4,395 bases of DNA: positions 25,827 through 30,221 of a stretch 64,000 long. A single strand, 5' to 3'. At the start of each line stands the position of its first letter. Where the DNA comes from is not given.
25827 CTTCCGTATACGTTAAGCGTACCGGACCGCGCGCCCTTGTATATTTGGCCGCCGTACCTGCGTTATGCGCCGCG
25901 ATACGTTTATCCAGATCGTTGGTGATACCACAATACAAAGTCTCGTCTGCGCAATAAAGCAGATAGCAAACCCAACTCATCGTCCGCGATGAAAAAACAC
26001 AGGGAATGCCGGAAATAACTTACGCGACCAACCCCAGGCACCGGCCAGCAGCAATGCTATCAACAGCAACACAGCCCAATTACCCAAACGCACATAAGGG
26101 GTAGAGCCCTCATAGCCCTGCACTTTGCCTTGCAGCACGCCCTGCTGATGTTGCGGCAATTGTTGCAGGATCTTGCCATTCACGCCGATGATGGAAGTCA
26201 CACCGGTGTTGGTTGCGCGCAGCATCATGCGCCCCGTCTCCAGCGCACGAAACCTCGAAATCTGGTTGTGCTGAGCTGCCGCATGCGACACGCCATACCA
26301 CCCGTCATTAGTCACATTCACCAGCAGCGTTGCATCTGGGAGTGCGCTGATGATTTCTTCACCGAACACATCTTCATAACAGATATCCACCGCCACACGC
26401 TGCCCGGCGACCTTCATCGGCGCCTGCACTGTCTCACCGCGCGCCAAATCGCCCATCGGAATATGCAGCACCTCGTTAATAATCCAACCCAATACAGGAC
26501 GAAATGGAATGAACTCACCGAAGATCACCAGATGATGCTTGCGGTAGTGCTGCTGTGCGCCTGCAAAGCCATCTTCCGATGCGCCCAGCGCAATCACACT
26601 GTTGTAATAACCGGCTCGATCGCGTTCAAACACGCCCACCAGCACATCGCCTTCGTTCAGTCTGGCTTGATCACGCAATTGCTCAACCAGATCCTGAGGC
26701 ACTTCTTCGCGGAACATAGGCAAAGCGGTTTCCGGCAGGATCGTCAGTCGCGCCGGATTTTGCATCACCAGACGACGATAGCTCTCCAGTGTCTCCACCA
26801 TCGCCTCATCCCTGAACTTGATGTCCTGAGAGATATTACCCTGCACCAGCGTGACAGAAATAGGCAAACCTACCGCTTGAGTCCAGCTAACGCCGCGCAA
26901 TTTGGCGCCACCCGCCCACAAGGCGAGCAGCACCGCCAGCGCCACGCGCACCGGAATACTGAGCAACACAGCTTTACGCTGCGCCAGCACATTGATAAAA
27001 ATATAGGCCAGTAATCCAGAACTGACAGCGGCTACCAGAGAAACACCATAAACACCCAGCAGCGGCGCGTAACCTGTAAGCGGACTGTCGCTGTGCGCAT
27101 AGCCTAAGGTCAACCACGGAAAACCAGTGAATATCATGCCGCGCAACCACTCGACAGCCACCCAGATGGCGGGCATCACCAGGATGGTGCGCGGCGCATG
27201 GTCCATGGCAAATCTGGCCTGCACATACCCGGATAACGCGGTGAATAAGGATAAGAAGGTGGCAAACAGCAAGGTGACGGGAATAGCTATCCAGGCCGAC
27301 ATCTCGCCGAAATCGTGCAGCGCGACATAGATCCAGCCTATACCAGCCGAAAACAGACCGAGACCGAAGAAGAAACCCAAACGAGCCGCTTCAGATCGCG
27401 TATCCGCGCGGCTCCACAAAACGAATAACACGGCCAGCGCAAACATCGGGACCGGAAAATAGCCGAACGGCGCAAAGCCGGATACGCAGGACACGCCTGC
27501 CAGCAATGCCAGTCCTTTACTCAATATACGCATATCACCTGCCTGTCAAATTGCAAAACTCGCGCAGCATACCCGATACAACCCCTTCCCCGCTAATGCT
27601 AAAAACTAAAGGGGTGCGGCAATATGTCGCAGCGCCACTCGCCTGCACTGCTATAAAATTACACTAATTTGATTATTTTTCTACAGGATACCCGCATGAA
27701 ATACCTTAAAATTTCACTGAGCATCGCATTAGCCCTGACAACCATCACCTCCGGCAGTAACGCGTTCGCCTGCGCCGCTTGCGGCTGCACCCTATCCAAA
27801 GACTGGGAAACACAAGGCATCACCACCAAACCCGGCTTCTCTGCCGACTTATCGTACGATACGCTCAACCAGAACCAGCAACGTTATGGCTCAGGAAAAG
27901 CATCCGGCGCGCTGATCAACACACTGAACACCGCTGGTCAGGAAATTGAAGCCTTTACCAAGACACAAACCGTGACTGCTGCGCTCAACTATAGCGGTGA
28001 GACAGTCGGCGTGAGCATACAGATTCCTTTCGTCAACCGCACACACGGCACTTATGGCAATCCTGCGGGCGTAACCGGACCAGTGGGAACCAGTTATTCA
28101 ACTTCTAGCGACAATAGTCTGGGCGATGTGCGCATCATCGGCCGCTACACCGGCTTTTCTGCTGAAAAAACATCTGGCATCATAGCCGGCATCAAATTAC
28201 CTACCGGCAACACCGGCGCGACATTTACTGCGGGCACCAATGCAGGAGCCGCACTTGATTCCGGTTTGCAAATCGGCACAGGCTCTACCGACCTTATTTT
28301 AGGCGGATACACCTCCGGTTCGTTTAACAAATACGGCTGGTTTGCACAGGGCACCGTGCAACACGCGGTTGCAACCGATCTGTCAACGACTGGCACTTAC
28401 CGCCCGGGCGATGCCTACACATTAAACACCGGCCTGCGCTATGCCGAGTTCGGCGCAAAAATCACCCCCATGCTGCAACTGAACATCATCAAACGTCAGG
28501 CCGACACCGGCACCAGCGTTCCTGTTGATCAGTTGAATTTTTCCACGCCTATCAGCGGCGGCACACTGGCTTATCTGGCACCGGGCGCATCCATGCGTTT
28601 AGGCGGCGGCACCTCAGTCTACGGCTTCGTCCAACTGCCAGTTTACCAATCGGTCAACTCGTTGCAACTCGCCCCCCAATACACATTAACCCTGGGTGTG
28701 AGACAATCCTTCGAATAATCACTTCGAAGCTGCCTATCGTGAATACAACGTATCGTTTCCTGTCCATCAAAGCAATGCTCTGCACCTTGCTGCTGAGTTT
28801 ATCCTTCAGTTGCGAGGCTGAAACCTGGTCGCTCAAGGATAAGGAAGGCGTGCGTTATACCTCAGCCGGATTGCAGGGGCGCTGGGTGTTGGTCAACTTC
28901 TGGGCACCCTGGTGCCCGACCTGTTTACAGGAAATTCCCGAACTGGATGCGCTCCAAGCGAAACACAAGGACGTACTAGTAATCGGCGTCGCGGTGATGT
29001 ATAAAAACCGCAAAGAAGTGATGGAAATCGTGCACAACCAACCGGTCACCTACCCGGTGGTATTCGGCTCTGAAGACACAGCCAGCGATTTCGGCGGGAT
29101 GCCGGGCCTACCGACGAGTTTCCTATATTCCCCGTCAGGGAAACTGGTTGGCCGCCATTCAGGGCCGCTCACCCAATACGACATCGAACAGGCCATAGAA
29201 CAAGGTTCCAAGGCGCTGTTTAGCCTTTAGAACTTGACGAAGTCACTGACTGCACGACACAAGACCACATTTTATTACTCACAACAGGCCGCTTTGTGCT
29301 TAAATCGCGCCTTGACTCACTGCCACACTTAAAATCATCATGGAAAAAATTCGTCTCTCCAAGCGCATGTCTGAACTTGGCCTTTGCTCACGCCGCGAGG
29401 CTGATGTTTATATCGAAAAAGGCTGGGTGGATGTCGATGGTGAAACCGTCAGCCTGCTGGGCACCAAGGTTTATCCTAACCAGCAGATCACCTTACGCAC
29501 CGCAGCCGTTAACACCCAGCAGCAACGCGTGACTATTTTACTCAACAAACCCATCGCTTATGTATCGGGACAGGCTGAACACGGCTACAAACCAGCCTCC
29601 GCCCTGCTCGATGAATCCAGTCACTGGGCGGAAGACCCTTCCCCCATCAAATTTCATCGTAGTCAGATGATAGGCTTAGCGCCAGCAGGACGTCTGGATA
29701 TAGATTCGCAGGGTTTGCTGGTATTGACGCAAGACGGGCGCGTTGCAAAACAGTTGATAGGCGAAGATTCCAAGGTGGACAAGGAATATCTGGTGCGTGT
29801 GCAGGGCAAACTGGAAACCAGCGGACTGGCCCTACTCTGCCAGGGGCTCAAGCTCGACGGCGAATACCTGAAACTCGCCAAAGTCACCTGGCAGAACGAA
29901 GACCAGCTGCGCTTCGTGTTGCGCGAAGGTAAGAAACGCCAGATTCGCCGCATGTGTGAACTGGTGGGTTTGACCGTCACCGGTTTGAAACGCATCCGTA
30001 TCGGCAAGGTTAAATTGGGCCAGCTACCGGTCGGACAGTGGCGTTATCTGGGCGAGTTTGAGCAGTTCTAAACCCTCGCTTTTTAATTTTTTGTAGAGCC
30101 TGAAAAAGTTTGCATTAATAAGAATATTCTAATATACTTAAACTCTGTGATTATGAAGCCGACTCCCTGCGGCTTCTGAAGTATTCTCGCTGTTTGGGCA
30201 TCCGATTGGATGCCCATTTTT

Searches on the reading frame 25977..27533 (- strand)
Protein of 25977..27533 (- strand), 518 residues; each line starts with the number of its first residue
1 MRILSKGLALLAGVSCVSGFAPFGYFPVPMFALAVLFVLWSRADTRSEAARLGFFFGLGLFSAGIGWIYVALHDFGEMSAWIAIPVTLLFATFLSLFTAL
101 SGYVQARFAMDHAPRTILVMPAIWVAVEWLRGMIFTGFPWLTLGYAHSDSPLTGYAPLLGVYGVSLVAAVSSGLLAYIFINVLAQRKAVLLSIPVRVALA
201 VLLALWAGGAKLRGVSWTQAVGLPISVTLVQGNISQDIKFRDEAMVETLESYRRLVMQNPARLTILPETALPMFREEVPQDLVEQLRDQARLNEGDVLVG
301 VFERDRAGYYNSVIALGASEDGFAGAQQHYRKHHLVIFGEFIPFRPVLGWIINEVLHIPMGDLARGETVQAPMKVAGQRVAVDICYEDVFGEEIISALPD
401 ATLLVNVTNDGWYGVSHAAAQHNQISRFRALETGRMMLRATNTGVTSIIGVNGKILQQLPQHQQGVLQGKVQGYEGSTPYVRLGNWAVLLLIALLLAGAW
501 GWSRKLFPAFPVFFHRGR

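Call 20: search_protein_families(library=pfam, proteins=[window:25977-27533:-])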
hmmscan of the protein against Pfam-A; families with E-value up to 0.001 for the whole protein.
window:25977-27533:- (518 aa): 2 families
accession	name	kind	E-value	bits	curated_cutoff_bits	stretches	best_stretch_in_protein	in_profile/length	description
PF20154.4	LNT_N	-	1.5e-38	133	27.1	1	12-174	1-159/159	Apolipoprotein N-acyltransferase N-terminal domain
PF00795.27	CN_hydrolase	-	5.3e-31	108.3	23.2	1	227-478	2-254/256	Carbon-nitrogen hydrolase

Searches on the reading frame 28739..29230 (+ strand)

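Call 20: search_protein_families(library=pfam, proteins=[window:28739-29230:+])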
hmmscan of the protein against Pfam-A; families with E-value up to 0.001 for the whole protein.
window:28739-29230:+ (163 aa): 5 families
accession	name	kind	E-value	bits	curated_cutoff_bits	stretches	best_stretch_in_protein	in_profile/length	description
PF08534.16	Redoxin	-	1.3e-14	54.6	26.6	1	31-145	10-137/148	Redoxin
PF00578.27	AhpC-TSA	-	1.8e-14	54.2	26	1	26-137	4-122/124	AhpC/TSA family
PF00085.26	Thioredoxin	-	1.6e-07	31.7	23.5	1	48-86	19-58/103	Thioredoxin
PF13098.12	Thioredoxin_2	-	0.00011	22.9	27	1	45-152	3-103/104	Thioredoxin-like domain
PF13905.12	Thioredoxin_8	-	0.00012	22.8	27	1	48-135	2-93/94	Thioredoxin-like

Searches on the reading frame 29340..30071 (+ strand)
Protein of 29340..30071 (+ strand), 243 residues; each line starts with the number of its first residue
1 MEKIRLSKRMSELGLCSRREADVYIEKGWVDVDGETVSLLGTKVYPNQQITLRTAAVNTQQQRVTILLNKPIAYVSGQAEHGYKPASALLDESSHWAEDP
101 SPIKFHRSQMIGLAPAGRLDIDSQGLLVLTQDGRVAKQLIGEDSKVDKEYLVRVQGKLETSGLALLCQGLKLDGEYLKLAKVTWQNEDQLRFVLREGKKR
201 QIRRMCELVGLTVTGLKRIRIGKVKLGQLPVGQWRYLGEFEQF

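Call 10: find_related_loci(query=window:29340-30068:+, collection=genome_contigs, flank=4000)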
Query window:29340-30068:+ (243 aa) in genome_contigs; peptide patterns used: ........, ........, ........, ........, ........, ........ (x = any residue, [..] = any of these).
289 stretches matched a pattern; 199 encode a relative of the query (tblastn E <= 1e-3); the best 80 are kept; 80 distinct loci.
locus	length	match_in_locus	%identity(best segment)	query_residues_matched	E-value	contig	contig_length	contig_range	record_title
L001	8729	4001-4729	98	1-243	2e-159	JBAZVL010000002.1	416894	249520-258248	MAG: Gallionella sp. isolate SO_2017_GW1_251 NODE_154_length_416894_cov_10.667119_OW334_2017, whole genome shotgun seque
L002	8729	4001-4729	93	1-243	3e-152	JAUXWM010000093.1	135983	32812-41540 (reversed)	MAG: Gallionella sp. isolate C15_maxbin.107 C15_k141_470140, whole genome shotgun sequence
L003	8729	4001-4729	93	1-243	1e-150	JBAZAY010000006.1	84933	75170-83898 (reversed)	MAG: Gallionella sp. isolate SO_2017_GW1_10 NODE_1736_length_84933_cov_1.420017_OW334_2017, whole genome shotgun sequenc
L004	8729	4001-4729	93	1-243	7e-151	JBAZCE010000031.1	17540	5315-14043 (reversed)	MAG: Gallionella sp. isolate SO_2017_GW1_13 NODE_12197_length_17540_cov_1.007983_OW334_2017, whole genome shotgun sequen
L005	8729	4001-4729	93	1-243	2e-150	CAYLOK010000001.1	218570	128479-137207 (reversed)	MAG TPA_asm: uncultured Gallionella sp. isolate SRP062349_co1_24 genome assembly, contig: NODE_3_length_218570_cov_85.08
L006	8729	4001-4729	93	1-243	3e-150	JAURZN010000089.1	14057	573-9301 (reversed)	MAG: Gallionella sp. isolate E6_concoct.bin.175_sub E6_k141_315014, whole genome shotgun sequence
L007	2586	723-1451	91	1-243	4e-158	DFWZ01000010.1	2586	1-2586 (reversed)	MAG TPA_asm: Gallionella sp. UBA4121 UBA4121_contig_9033, whole genome shotgun sequence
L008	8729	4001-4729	91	1-243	7e-149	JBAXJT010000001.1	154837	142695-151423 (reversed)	MAG: Nitrosomonadales bacterium isolate ELA382 MAG382_1, whole genome shotgun sequence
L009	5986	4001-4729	92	1-243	8e-149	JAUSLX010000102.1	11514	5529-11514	MAG: Gallionella sp. isolate E19_concoct.bin.40 E19_k141_715145, whole genome shotgun sequence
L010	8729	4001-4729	91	1-243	1e-148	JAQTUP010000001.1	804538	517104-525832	MAG: Gallionella sp. isolate STB_67 NODE_7_length_804538_cov_156.826385_Sandtown_B, whole genome shotgun sequence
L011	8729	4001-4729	90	1-243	2e-148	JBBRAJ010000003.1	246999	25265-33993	MAG: Burkholderiales bacterium isolate Co_metawrap_2286 Cmw_2286_k141_24296983_length_246999_cov_48.9984, whole genome s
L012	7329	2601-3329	91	1-243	3e-147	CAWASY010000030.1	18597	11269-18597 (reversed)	MAG: uncultured beta proteobacterium isolate MFD02832.bin.3.234 genome assembly, contig: contig_32829, whole genome shot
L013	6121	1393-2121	89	1-243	5e-147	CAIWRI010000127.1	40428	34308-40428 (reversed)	MAG: uncultured Nitrosomonadales bacterium isolate A14_bin-0786 genome assembly, contig: bin-0786:127/155, whole genome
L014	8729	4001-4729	91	1-243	9e-147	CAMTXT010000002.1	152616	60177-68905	MAG: uncultured Nitrosomonadales bacterium isolate G02_MAG_00005 genome assembly, contig: G02_MAG_00005_000000000010, wh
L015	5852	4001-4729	90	1-243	3e-146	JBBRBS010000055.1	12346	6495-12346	MAG: Burkholderiales bacterium isolate Co_metawrap_2356 Cmw_2356_k141_512532_length_12346_cov_8.0000, whole genome shotg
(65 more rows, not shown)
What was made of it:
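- The host belongs to a family of iron oxidisers (record titles in call 10).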

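Call 20: search_protein_families(library=pfam, proteins=[window:29340-30071:+])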
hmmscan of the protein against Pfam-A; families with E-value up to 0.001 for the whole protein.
window:29340-30071:+ (243 aa): 2 families
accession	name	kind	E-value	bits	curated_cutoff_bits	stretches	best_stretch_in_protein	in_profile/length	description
PF00849.27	PseudoU_synth_2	-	2.8e-13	50.8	26.8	1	66-207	3-151/152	RNA pseudouridylate synthase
PF01479.30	S4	-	4.4e-06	26.8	22.8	1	5-50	2-48/48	S4 domain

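Call 50: find_homologous_proteins(query=window:29340-30068:+, max_evalue=1e-120)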
Query window:29340-30068:+ (243 aa): 94 proteins with E <= 1e-120 among 8000 candidates.
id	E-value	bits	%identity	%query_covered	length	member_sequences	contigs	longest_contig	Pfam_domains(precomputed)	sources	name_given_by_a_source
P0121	6.5e-144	495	93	100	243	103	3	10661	PF00849.28,PF01479.31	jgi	-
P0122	1.4e-139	481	90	100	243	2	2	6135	PF00849.28,PF01479.31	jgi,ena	-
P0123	7.2e-139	479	90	100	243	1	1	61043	PF00849.28,PF01479.31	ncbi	ncbi:MAG: pseudouridine synthase [Gallionella sp.]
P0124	1.8e-138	478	89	100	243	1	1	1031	PF00849.28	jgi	-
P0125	2.9e-138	477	89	100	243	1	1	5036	PF00849.28,PF01479.31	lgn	-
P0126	2.6e-137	474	88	100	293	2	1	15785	PF00849.28,PF01479.31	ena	-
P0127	2.2e-136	471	87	100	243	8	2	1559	PF00849.28,PF01479.31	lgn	-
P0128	3.5e-135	467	88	100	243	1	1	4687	PF00849.28,PF01479.31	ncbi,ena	-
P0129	4.9e-135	466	89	100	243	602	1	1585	PF00849.28,PF01479.31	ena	-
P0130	9.9e-135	465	87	100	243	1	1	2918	PF00849.28,PF01479.31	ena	-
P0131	1.1e-134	465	87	100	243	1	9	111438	PF00849.28,PF01479.31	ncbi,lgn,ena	-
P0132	1.3e-134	465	88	100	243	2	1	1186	PF00849.28,PF01479.31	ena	-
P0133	1.3e-134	465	86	100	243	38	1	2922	PF00849.28,PF01479.31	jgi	-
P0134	1.8e-134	464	87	100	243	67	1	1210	PF00849.28,PF01479.31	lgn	-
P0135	2.0e-134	464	87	100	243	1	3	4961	PF00849.28,PF01479.31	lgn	-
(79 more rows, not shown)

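Call 51: find_encoding_contigs(protein=P0121, flank=1500, max_places=4)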
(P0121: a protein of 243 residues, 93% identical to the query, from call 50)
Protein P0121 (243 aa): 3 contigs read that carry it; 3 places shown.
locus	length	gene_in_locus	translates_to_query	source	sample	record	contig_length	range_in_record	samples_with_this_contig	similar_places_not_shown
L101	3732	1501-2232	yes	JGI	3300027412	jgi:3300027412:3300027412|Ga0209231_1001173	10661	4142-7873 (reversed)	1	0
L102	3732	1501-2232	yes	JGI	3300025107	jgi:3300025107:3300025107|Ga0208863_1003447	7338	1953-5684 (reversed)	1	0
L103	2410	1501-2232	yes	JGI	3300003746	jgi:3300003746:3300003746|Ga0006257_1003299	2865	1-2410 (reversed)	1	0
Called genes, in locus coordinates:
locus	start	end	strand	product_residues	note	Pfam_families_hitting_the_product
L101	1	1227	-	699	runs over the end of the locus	PF00072:Response_reg, PF00989:PAS, PF08448:PAS_4, PF13426:PAS_9 (weak), PF00990:GGDEF, PF00563:EAL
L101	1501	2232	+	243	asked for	PF01479:S4 (faint), PF00849:PseudoU_synth_2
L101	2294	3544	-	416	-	PF00009:GTP_EFTU, PF01926:MMR_HSR1 (faint), PF03144:GTP_EFTU_D2 (weak), PF22594:GTP-eEF1A_C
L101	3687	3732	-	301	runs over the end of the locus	PF01507:PAPS_reduct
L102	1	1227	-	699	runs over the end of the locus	PF00072:Response_reg, PF00989:PAS, PF08448:PAS_4, PF13426:PAS_9 (weak), PF00990:GGDEF, PF00563:EAL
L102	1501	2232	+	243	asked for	PF01479:S4 (faint), PF00849:PseudoU_synth_2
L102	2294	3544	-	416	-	PF00009:GTP_EFTU, PF01926:MMR_HSR1 (faint), PF03144:GTP_EFTU_D2 (weak), PF22594:GTP-eEF1A_C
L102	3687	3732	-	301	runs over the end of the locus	PF01507:PAPS_reduct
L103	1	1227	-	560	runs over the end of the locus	?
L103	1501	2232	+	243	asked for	PF01479:S4 (faint), PF00849:PseudoU_synth_2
